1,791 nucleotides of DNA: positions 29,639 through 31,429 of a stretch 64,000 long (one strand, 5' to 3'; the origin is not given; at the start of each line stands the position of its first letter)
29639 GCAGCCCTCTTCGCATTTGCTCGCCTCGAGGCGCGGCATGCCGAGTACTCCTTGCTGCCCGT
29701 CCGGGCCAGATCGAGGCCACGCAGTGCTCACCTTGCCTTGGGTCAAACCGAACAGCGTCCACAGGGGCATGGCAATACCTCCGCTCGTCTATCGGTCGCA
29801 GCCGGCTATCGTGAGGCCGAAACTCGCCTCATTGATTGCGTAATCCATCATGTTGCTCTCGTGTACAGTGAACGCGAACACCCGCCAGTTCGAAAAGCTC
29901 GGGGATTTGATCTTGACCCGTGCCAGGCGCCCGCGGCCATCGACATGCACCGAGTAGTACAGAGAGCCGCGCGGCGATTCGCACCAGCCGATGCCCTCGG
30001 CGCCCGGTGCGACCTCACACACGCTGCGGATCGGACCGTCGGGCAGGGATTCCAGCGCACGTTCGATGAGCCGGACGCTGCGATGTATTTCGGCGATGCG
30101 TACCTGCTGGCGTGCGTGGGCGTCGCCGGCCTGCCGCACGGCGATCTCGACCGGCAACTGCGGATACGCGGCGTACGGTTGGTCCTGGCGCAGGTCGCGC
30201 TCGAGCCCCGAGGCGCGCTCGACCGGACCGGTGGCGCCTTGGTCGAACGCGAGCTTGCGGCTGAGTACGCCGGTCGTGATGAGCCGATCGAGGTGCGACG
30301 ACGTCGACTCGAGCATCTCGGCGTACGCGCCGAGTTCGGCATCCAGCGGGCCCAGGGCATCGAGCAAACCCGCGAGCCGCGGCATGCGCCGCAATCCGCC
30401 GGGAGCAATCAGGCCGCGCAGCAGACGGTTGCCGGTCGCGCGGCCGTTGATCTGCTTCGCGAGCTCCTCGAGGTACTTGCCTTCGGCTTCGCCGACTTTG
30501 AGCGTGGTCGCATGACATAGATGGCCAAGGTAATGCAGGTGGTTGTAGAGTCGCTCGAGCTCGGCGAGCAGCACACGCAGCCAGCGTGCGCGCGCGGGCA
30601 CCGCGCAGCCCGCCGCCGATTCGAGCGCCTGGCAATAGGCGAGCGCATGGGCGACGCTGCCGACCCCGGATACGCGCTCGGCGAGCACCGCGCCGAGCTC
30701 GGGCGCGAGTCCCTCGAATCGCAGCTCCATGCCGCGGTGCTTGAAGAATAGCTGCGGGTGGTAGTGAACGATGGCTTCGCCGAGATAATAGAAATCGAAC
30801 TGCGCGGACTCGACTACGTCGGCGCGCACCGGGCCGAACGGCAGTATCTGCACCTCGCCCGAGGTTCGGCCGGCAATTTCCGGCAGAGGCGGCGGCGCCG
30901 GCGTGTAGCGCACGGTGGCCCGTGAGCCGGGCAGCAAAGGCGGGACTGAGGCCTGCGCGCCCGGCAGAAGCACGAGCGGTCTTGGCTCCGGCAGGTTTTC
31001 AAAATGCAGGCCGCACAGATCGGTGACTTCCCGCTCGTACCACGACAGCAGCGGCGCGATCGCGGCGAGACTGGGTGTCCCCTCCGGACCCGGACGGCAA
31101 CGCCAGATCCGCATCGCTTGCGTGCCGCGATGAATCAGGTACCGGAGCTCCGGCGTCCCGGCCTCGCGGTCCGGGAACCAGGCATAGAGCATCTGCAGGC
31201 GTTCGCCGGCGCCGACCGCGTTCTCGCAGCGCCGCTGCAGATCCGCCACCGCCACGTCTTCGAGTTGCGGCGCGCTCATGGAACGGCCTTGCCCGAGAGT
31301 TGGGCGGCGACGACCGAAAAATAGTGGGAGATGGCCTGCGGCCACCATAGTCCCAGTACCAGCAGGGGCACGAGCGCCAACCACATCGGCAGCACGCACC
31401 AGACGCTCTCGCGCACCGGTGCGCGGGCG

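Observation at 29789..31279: Hydrogenase-like large subunit with all four NiFe-ligating cysteines replaced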

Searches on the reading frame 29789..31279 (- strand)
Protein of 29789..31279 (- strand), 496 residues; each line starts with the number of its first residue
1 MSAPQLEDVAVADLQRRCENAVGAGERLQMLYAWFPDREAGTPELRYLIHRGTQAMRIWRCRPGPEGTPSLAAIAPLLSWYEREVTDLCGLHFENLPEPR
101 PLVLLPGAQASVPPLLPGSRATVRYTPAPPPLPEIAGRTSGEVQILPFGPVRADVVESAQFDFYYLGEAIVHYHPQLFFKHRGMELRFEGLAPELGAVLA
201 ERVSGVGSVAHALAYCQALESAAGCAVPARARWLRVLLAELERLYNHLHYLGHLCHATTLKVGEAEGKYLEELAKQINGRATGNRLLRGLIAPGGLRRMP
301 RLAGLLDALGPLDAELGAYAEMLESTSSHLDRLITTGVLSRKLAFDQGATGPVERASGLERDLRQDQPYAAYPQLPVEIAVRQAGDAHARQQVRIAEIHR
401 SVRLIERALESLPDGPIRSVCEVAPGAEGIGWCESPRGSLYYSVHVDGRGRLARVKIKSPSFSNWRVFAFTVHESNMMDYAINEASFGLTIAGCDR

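Call 5: search_protein_families(library=pfam, proteins=[window:29789-31279:-])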
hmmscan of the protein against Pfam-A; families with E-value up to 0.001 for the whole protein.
window:29789-31279:- (496 aa): 3 families
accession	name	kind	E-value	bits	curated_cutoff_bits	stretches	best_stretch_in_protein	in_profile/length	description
PF00346.24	Complex1_49kDa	-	1.4e-40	139.5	24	2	276-419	20-166/271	Respiratory-chain NADH dehydrogenase, 49 Kd subunit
PF00374.24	NiFeSe_Hases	-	7.2e-10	38.8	25.8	1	182-255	1-74/508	Nickel-dependent hydrogenase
PF00329.25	Complex1_30kDa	-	5.2e-08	33.9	22.5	1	65-108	66-109/124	Respiratory-chain NADH dehydrogenase, 30 Kd subunit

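Call 6: search_solved_structures(query=window:29789-31279:-, max_evalue=0.001, show_alignments=4)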
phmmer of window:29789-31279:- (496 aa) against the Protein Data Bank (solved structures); distinct sequences matched with E-value up to 0.001: 104 (the best 60 are shown).
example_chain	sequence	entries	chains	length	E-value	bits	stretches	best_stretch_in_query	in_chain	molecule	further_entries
7z0s_E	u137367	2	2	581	4.5e-51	177.6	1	68-479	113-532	Formate hydrogenlyase subunit 5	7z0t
6cfw_L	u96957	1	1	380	6.2e-36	127.6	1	146-491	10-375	Membrane-bound hydrogenase subunit alpha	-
7q5y_B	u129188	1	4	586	1.3e-31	113.3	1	145-414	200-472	NADH-quinone oxidoreductase subunit C/D 2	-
2fug_4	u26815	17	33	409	5.8e-31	111.2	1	133-420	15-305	NADH-quinone oxidoreductase chain 4 | NADH-QUINONE OXIDOREDUCTASE SUBUNIT 4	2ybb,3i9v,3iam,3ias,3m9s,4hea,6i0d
6g2j_D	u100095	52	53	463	2.5e-28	102.6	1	119-419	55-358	NADH dehydrogenase [ubiquinone] iron-sulfur protein 2, mitochondrial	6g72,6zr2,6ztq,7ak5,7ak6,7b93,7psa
5xtd_Q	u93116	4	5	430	7.5e-28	101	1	145-419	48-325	NADH dehydrogenase [ubiquinone] iron-sulfur protein 2, mitochondrial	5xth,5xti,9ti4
9cwt_Q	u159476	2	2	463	1e-27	100.6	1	145-419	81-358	NADH dehydrogenase [ubiquinone] iron-sulfur protein 2, mitochondrial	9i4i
9f5x_E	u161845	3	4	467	1.1e-27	100.4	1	148-420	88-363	NADH:ubiquinone oxidoreductase 49 kD subunit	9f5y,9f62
5lnk_4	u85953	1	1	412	1.3e-27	100.2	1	146-419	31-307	Mitochondrial complex I, 49 kDa subunit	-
7v2c_Q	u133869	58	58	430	1.3e-27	100.2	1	146-419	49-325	NADH dehydrogenase [ubiquinone] iron-sulfur protein 2, mitochondrial | Complex I-49kD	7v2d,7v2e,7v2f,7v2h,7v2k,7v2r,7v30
6q9b_S2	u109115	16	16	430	1.4e-27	100.1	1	145-419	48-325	NADH:ubiquinone oxidoreductase core subunit S2,NADH:ubiquinone oxidoreductase core subunit | NDUFS2 | NDUFB11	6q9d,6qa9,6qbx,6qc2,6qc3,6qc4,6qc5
5xtb_Q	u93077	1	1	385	1.4e-27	100.1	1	163-419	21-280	NADH dehydrogenase [ubiquinone] iron-sulfur protein 2, mitochondrial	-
5gpn_Z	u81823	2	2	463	1.7e-27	99.8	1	146-419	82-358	NADH dehydrogenase [ubiquinone] iron-sulfur protein 2 | NADH dehydrogenase [ubiquinone] iron-sulfur protein 2, mitochondrial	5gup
8ud1_1D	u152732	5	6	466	1.7e-27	99.8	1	146-419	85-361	NADH dehydrogenase [ubiquinone] iron-sulfur protein 2, mitochondrial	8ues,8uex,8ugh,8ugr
6zk9_4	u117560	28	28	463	1.8e-27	99.8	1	145-419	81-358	Mitochondrial complex I, 49 kDa subunit | Mitochondrial complex I, ND4L subunit | Complex I-49kD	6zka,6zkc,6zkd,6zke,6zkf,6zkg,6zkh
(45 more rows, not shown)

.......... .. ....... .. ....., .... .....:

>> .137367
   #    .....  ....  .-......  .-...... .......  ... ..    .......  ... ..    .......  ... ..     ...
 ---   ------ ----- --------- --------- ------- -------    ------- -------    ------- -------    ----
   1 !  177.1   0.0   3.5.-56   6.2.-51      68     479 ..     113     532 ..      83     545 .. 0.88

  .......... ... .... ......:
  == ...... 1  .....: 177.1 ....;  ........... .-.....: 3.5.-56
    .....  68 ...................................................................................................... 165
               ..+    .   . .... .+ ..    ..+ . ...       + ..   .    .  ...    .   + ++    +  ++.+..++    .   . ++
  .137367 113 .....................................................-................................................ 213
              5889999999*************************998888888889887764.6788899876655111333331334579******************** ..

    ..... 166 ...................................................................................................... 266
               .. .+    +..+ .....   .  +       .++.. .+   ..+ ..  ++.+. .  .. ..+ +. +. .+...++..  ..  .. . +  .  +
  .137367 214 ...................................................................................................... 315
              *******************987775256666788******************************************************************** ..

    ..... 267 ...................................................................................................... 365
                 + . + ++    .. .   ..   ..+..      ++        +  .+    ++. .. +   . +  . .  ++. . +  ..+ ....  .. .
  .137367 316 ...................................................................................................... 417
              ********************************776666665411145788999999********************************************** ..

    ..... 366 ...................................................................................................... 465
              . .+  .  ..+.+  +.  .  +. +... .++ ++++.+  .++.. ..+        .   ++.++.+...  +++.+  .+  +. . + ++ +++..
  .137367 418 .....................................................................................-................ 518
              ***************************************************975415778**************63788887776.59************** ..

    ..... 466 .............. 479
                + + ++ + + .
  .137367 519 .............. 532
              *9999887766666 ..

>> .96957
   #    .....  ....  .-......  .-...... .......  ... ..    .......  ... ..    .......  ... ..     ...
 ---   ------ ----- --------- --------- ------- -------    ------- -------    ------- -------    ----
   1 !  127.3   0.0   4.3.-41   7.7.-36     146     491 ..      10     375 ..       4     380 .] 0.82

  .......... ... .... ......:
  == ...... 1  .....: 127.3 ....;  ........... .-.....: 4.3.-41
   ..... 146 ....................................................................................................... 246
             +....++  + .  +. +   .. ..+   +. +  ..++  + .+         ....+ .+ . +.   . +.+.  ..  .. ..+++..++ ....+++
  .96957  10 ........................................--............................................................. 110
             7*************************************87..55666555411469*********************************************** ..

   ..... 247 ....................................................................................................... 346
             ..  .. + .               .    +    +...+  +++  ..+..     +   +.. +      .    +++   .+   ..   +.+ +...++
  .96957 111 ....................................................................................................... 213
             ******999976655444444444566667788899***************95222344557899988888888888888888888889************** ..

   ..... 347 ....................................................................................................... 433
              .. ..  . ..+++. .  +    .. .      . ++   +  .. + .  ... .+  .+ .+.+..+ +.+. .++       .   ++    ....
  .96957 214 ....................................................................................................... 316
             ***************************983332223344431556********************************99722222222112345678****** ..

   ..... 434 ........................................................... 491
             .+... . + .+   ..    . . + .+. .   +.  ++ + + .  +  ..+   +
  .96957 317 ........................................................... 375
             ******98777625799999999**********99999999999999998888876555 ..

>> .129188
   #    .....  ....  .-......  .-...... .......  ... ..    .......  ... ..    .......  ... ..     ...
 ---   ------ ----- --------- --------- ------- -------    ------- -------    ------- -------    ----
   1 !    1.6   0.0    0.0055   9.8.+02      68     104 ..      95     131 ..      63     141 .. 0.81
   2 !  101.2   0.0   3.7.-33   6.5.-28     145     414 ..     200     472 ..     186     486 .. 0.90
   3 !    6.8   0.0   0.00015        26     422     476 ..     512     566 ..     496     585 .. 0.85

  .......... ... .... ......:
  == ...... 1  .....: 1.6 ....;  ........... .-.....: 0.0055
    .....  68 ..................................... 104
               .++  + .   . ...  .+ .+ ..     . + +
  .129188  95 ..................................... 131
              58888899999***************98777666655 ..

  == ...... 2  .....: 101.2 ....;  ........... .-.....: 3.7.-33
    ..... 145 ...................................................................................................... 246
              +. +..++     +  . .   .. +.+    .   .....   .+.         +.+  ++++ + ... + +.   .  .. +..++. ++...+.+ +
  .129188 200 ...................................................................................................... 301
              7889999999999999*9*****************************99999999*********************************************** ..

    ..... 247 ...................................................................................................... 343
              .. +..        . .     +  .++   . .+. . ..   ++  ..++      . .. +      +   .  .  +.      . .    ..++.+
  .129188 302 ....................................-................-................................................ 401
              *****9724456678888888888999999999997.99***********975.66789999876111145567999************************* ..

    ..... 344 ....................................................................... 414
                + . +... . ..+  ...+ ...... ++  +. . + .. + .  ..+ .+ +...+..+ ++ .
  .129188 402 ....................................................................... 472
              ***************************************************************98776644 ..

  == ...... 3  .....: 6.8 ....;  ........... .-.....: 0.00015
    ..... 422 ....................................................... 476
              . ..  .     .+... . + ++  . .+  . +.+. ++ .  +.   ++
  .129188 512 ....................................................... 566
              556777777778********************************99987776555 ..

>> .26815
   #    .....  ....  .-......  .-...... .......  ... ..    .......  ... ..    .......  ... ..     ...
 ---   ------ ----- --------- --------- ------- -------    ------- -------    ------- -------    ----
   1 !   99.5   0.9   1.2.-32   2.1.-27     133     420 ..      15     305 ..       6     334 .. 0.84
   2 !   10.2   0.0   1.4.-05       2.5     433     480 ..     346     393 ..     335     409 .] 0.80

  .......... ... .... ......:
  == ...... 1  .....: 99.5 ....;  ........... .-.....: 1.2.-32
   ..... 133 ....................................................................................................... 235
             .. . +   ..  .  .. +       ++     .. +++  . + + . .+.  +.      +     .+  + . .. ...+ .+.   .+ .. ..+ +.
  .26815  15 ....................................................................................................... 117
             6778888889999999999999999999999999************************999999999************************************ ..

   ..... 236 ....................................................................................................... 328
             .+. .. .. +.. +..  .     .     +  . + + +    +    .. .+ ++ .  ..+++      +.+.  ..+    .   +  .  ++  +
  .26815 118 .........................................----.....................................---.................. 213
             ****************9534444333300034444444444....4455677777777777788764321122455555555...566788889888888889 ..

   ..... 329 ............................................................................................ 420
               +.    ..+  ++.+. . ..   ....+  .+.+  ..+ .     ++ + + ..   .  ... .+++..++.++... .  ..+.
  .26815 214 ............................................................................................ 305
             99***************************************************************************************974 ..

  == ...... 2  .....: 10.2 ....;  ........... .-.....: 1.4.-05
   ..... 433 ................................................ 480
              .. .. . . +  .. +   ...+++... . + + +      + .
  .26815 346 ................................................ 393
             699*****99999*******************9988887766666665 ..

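Call 7: search_protein_families(library=ncbifam, proteins=[window:29789-31279:-])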
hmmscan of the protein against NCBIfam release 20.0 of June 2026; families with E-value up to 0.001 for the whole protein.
window:29789-31279:- (496 aa): 14 families
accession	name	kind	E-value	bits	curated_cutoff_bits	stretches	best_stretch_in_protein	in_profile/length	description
NF004739.1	PRK06075.1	equivalog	1.1e-54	185.7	360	2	148-418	5-278/384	NADH-quinone oxidoreductase subunit D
TIGR01962.1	NuoD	equivalog_domain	2.9e-47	161.4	459.35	2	167-418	26-280/386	NADH dehydrogenase (quinone) subunit D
NF009808.0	PRK13292.1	equivalog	1.5e-43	148.8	1156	1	68-415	324-682/791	NADH-quinone oxidoreductase subunit B/C/D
NF008728.0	PRK11742.1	equivalog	1.5e-38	132.6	840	1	145-419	216-493/598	NADH-quinone oxidoreductase subunit C/D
NF040602.1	F420_dehyd_FpoD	exception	2e-38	132.4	600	1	145-481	9-357/372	F420H2 dehydrogenase subunit FpoD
NF008974.0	PRK12322.1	equivalog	2.9e-38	131.8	522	1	167-482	30-352/366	NADH-quinone oxidoreductase subunit D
NF005649.0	PRK07415.1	equivalog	3.7e-26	92.1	583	1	142-419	9-290/394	NAD(P)H-quinone oxidoreductase subunit H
TIGR03295.1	frhA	equivalog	4.4e-11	42.4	392.5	1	182-279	41-135/412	coenzyme F420 hydrogenase subunit alpha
NF033181.1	NiFeSe_hydrog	equivalog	6.4e-11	41.8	600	1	181-264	37-120/507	nickel-dependent hydrogenase large subunit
NF045518.1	H2_NiFeSe_large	exception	6e-10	38.5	780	1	181-255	37-111/485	NiFeSe hydrogenase large subunit HysA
NF007550.0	PRK10170.1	equivalog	3.8e-05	22.3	1101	1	181-253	53-125/597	Ni/Fe-hydrogenase large subunit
NF040828.1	sulfhyd_ShyA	equivalog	4.4e-05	22.6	700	0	426-480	329-383/415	NAD(P)-dependent hydrogenase/sulfhydrogenase 2 subunit alpha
NF007778.0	PRK10467.1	equivalog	7.8e-05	21.1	969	1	181-252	38-109/567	hydrogenase 2 large subunit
NF041785.2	VhuA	equivalog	0.0001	21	800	0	197-248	54-105/418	F420-non-reducing hydrogenase Vhu subunit A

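Call 8: find_homologous_proteins(query=window:29789-31279:-, max_evalue=1e-10)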
Query window:29789-31279:- (496 aa): 2179 proteins with E <= 1e-10 among 8000 candidates; the best 120 are listed.
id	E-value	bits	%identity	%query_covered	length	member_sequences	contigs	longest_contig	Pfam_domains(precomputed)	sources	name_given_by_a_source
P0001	0.0e+0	1126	100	100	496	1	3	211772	PF00374.25,PF00329.26,PF00346.25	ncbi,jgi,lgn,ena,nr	ncbi:MAG TPA: nickel-dependent hydrogenase large subunit [Steroidobacteraceae bacterium]|nr:nickel-d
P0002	1.1e-285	966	86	100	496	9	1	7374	PF00374.25,PF00329.26,PF00346.25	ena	-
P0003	2.5e-281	952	85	100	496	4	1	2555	PF00374.25,PF00329.26,PF00346.25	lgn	-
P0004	2.9e-251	853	74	100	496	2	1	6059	PF00374.25,PF00329.26,PF00346.25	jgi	-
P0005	3.4e-248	843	73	100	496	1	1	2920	PF00374.25,PF00329.26,PF00346.25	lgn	-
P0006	3.6e-246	836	73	100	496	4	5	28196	PF00374.25,PF00329.26,PF00346.25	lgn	-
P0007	6.1e-245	832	73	100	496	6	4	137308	PF00374.25,PF00329.26,PF00346.25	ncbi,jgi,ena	-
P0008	1.1e-244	831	73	100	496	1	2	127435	PF00374.25,PF00329.26,PF00346.25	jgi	jgi:Ni,Fe-hydrogenase III large subunit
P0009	1.7e-244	830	73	100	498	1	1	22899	PF00374.25,PF00329.26,PF00346.25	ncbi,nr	ncbi:MAG TPA: nickel-dependent hydrogenase large subunit [Steroidobacteraceae bacterium]|nr:nickel-d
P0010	1.4e-243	827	73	100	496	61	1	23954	PF00374.25,PF00329.26,PF00346.25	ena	-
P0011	2.8e-243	827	72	99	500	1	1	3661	PF00374.25,PF00329.26,PF00346.25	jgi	jgi:formate hydrogenlyase subunit 5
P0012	1.7e-242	824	72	100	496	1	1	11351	PF00374.25,PF00329.26,PF00346.25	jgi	jgi:formate hydrogenlyase subunit 5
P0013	4.5e-242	823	73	100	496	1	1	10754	PF00374.25,PF00329.26,PF00346.25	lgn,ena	-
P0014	2.4e-241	820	73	99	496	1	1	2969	PF00374.25,PF00329.26,PF00346.25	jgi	jgi:Ni,Fe-hydrogenase III large subunit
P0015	6.3e-241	819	70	99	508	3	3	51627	PF00374.25,PF00329.26,PF00346.25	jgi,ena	-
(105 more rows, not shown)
